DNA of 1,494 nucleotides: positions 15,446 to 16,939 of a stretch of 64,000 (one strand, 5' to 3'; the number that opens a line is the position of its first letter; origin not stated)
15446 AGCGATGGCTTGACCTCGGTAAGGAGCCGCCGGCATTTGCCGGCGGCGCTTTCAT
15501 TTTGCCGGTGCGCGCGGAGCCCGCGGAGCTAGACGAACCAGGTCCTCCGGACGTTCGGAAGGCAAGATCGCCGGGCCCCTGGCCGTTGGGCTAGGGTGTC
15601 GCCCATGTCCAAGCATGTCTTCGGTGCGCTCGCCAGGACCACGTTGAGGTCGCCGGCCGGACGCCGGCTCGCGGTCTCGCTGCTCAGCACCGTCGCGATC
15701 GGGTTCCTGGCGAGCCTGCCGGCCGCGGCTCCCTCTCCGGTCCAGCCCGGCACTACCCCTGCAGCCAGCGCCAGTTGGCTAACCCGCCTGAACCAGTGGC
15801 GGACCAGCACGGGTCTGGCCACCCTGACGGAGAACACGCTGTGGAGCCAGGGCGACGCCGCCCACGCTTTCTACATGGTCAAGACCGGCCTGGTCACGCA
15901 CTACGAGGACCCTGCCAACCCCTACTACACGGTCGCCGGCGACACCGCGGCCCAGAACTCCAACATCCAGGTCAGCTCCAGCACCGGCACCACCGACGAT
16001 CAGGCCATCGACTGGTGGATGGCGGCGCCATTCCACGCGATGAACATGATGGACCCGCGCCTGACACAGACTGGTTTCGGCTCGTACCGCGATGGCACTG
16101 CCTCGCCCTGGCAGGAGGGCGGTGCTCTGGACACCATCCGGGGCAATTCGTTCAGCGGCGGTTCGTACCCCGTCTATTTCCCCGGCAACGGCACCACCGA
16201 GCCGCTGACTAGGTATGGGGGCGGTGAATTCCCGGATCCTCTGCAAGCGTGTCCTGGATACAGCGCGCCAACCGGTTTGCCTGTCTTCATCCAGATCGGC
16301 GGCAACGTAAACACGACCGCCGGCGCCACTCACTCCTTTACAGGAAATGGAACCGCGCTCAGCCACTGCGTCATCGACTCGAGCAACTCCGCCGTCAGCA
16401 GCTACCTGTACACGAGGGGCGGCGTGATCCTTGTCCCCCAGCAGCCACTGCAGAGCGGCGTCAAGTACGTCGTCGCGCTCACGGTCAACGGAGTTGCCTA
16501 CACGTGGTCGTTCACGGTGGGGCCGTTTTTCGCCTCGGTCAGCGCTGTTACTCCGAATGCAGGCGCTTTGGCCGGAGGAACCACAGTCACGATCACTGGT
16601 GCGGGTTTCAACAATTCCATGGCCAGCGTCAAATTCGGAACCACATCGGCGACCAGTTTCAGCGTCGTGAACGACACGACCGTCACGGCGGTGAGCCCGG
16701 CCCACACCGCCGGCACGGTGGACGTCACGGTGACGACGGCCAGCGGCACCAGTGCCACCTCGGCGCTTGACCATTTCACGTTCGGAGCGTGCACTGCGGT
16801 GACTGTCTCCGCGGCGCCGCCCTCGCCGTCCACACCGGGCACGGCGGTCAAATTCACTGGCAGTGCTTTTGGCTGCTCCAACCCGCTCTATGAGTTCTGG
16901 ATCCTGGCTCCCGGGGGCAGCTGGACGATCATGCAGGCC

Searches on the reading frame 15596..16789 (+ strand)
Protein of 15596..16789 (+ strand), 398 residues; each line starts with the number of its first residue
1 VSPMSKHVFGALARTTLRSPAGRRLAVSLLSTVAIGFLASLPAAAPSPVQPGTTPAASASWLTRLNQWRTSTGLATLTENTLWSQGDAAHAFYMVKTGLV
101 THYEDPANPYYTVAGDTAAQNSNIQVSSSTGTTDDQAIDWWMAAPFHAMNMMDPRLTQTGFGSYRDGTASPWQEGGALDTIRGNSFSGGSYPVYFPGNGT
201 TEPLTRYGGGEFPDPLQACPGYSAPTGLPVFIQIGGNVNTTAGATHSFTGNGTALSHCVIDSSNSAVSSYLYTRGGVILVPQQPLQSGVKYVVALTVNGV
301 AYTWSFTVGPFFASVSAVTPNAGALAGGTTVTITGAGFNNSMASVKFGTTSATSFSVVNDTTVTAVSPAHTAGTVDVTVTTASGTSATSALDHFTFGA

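Call 17: find_related_loci(query=window:15596-16789:+, collection=genome_contigs, flank=10000)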
Query window:15596-16789:+ (398 aa) in genome_contigs; peptide patterns used: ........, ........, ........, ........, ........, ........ (x = any residue, [..] = any of these).
173 stretches matched a pattern; 3 encode a relative of the query (tblastn E <= 1e-3); 3 distinct loci.
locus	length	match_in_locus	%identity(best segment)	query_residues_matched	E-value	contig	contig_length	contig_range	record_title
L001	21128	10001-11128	63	21-396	2e-148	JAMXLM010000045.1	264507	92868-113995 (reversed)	MAG: Candidatus Dormiibacterota bacterium isolate Bin.020_Pasture k127_9538521, whole genome shotgun sequence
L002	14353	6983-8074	60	9-365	3e-131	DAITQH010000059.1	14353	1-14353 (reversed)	MAG TPA_asm: Candidatus Dormiibacterota bacterium isolate CTOTU41482 NODE_3889_length_14353_cov_8.483354, whole genome s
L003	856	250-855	67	61-262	1e-96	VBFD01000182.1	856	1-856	MAG: Chloroflexi bacterium isolate CF_43 14_0929_12_40cm_scaffold_96877, whole genome shotgun sequence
